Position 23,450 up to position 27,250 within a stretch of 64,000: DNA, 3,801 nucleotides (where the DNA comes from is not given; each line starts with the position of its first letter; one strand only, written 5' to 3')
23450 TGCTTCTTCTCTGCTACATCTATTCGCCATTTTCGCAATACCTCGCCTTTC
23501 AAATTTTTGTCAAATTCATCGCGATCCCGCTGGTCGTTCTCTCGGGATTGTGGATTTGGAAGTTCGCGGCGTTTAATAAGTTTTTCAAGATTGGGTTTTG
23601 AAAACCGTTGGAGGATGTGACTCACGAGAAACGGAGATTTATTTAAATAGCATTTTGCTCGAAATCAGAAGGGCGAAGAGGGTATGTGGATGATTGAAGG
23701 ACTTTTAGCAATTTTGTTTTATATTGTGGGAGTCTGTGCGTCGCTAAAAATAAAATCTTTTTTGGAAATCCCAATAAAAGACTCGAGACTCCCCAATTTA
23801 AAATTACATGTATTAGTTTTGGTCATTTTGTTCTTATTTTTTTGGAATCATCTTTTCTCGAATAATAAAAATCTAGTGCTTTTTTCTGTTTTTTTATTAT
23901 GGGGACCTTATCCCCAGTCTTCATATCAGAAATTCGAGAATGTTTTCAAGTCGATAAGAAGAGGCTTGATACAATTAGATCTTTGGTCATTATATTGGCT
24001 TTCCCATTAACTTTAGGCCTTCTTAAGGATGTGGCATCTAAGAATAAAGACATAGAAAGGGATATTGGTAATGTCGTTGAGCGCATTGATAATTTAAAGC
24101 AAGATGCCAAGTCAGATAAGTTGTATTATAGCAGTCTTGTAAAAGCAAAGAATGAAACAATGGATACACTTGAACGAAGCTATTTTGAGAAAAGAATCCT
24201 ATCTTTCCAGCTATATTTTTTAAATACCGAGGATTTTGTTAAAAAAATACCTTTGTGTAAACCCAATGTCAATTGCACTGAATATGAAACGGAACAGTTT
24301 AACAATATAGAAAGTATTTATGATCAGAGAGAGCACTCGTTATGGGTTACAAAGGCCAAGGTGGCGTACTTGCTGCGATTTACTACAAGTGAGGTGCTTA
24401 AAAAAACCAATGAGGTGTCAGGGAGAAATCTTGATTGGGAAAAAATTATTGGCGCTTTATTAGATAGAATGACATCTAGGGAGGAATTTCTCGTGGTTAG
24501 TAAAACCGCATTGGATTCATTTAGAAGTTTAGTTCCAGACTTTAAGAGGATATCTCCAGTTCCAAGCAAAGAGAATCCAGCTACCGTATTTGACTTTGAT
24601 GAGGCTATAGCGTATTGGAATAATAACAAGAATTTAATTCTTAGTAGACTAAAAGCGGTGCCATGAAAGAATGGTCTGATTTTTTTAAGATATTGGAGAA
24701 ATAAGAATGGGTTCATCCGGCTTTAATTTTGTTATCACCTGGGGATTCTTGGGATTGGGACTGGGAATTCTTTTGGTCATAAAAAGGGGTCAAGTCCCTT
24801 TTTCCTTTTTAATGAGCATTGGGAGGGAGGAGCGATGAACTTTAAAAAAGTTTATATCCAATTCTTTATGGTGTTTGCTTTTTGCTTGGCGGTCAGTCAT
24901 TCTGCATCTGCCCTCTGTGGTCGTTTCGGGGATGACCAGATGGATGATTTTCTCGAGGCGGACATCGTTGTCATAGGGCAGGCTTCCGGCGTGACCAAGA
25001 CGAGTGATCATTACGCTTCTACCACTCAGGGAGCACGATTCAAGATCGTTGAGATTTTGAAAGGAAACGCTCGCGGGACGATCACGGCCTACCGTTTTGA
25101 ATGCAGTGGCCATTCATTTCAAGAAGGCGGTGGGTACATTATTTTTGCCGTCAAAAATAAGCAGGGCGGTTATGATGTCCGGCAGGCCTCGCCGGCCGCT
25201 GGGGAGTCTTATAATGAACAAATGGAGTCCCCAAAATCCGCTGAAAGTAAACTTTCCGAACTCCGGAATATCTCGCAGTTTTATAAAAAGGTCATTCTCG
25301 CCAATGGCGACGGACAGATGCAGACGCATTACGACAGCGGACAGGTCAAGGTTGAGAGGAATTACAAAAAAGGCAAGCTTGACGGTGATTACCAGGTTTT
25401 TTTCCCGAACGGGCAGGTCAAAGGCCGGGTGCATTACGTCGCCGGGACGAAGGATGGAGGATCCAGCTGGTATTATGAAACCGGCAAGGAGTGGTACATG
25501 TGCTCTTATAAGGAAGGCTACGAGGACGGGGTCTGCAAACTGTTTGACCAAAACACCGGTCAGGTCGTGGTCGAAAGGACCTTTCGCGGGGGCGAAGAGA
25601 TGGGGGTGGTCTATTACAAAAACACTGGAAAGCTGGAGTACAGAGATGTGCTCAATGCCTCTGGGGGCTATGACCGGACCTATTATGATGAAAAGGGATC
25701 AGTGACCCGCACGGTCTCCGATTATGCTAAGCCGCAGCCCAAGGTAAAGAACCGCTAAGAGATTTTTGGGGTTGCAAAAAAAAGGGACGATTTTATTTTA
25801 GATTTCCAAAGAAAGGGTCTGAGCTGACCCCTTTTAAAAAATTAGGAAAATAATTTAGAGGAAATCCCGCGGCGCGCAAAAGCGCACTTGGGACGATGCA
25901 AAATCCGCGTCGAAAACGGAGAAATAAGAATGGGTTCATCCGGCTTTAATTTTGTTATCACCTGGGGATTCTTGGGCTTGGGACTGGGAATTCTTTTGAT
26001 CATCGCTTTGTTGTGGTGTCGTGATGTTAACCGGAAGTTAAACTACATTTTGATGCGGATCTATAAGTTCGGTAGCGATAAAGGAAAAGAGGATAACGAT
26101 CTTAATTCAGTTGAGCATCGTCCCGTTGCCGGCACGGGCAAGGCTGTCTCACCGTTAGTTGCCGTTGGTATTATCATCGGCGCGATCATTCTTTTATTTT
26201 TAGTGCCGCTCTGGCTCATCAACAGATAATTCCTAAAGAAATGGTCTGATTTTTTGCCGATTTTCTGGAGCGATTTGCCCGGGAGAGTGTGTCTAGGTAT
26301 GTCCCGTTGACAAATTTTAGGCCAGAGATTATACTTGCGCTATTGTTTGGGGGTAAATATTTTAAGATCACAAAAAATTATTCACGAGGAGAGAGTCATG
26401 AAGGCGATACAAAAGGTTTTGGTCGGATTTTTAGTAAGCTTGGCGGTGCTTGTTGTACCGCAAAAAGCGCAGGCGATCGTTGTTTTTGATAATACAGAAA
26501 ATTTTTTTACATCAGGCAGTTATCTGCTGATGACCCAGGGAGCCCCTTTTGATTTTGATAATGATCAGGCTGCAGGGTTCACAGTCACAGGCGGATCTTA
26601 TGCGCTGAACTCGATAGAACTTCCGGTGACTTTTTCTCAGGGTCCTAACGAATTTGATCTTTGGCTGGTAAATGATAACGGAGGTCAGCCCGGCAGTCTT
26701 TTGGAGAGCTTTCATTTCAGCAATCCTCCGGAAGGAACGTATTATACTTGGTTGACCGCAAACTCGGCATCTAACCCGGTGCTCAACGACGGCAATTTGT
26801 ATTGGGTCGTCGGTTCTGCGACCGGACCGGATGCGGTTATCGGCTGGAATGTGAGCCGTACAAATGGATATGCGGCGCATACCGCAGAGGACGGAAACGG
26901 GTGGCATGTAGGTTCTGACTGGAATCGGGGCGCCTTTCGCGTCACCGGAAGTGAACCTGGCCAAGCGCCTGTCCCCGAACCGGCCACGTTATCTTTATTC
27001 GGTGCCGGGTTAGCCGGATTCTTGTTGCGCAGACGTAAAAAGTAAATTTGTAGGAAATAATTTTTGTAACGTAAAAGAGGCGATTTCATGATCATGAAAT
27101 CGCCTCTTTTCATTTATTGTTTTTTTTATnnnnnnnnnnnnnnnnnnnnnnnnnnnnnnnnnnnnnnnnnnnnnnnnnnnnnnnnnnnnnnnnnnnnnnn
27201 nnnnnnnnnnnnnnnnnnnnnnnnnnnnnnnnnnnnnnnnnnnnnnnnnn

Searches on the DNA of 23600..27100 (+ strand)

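Call 63: search_dna_similar(query=window:23600-27100:+, collection=plasmids, mode=distant, max_rows=5)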
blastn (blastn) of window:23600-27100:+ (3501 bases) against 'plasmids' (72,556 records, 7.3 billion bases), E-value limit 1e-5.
No match.

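Call 64: search_dna_similar(query=window:23600-27100:+, collection=phages, mode=distant, max_rows=5)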
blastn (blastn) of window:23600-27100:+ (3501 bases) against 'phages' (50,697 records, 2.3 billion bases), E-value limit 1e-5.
No match.

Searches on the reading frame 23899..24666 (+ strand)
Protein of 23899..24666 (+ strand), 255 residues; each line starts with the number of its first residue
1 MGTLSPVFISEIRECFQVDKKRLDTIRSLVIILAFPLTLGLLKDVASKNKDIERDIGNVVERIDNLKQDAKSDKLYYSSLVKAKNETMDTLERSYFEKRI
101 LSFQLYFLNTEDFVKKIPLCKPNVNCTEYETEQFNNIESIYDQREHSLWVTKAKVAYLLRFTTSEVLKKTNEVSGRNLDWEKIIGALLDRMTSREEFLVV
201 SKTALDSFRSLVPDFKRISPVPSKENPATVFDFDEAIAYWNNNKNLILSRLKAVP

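Call 8: search_protein_families(library=pfam, proteins=[window:23899-24666:+], max_evalue=0.01)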
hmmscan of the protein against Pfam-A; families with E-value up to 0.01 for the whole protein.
window:23899-24666:+ (255 aa): 0 families

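Call 9: search_protein_families(library=ncbifam, proteins=[window:23899-24666:+], max_evalue=0.01)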
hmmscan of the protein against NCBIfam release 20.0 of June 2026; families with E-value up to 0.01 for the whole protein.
window:23899-24666:+ (255 aa): 0 families

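Call 65: search_protein_families(library=phrogs, proteins=[window:23899-24666:+], max_evalue=0.001)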
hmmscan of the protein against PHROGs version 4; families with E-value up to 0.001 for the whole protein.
window:23899-24666:+ (255 aa): 0 families

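Call 66: search_protein_families(library=padloc, proteins=[window:23899-24666:+], max_evalue=0.001)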
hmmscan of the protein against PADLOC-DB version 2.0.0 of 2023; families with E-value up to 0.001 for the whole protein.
window:23899-24666:+ (255 aa): 0 families

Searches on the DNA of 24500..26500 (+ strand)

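Call 35: search_rna_families(source=window, start=24500, end=26500, threshold=evalue, max_evalue=10, show_alignments=5)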
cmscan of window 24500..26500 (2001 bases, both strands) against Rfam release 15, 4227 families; matches with E-value up to 10: 3.
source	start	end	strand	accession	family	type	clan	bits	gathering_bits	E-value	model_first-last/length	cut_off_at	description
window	25808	25851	+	RF00522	PreQ1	Cis-reg; riboswitch;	-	24.9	39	0.027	1-45/45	no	PreQ1 (pre queuosine) riboswitch aptamer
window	25771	25845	+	RF01211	SNORD124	Gene; snRNA; snoRNA; CD-box;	-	20.2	40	2.2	1-104/104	no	Small nucleolar RNA SNORD124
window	25504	25545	-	RF00593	snoU83B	Gene; snRNA; snoRNA; CD-box;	-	16.1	35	5.9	48-89/94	no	Small nucleolar RNA U83B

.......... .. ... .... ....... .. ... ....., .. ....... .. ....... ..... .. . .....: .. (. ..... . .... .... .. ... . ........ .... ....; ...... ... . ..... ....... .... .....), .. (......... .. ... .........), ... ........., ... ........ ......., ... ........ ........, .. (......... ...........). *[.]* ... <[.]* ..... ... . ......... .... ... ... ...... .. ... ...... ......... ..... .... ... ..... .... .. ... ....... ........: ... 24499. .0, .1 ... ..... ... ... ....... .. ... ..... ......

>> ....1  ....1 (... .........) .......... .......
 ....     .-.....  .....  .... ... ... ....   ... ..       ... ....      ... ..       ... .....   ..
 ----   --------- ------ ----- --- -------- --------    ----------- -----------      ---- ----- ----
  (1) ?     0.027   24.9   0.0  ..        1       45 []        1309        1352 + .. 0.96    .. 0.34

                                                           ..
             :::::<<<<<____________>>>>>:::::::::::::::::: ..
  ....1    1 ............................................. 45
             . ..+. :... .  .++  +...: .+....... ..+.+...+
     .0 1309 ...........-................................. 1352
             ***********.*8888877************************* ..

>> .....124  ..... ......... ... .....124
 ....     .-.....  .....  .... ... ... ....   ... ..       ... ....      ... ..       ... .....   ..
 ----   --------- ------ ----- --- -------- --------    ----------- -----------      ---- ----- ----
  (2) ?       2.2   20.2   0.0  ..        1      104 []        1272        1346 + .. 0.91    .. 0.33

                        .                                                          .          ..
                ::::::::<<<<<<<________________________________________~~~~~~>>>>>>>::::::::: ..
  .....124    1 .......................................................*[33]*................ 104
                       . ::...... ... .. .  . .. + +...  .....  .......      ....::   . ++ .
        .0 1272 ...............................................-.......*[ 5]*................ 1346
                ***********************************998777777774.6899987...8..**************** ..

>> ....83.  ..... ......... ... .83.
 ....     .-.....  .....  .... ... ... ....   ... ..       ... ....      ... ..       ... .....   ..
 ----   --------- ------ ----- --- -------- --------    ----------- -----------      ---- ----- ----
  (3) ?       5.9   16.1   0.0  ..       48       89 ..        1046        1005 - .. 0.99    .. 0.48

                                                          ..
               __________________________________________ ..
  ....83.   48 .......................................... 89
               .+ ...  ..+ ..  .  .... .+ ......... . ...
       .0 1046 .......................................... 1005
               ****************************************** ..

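Call 48: search_rna_families(sources=[L019, L020, L021, L023, L024, L025, L026], threshold=evalue, max_evalue=1)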
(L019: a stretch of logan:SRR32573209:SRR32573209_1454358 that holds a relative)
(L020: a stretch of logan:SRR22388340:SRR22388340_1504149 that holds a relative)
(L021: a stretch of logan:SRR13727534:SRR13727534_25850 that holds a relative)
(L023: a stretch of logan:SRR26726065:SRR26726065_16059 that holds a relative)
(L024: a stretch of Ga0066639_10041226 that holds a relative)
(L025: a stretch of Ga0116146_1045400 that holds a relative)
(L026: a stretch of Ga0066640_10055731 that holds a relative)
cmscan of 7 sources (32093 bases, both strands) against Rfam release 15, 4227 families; matches with E-value up to 1: 3.
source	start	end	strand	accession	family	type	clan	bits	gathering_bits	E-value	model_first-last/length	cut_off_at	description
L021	3997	4014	+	RF01727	SAM-SAH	Cis-reg; riboswitch;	-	24.1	40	0.21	9-26/49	no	SAM/SAH riboswitch aptamer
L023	65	82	+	RF01727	SAM-SAH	Cis-reg; riboswitch;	-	24.1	40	0.21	9-26/49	no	SAM/SAH riboswitch aptamer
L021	652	764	+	RF02837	anti-hemB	Gene; sRNA;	-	22.1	49.5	0.43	1-81/81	no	Burkholderia RNA 7 (anti-hemB)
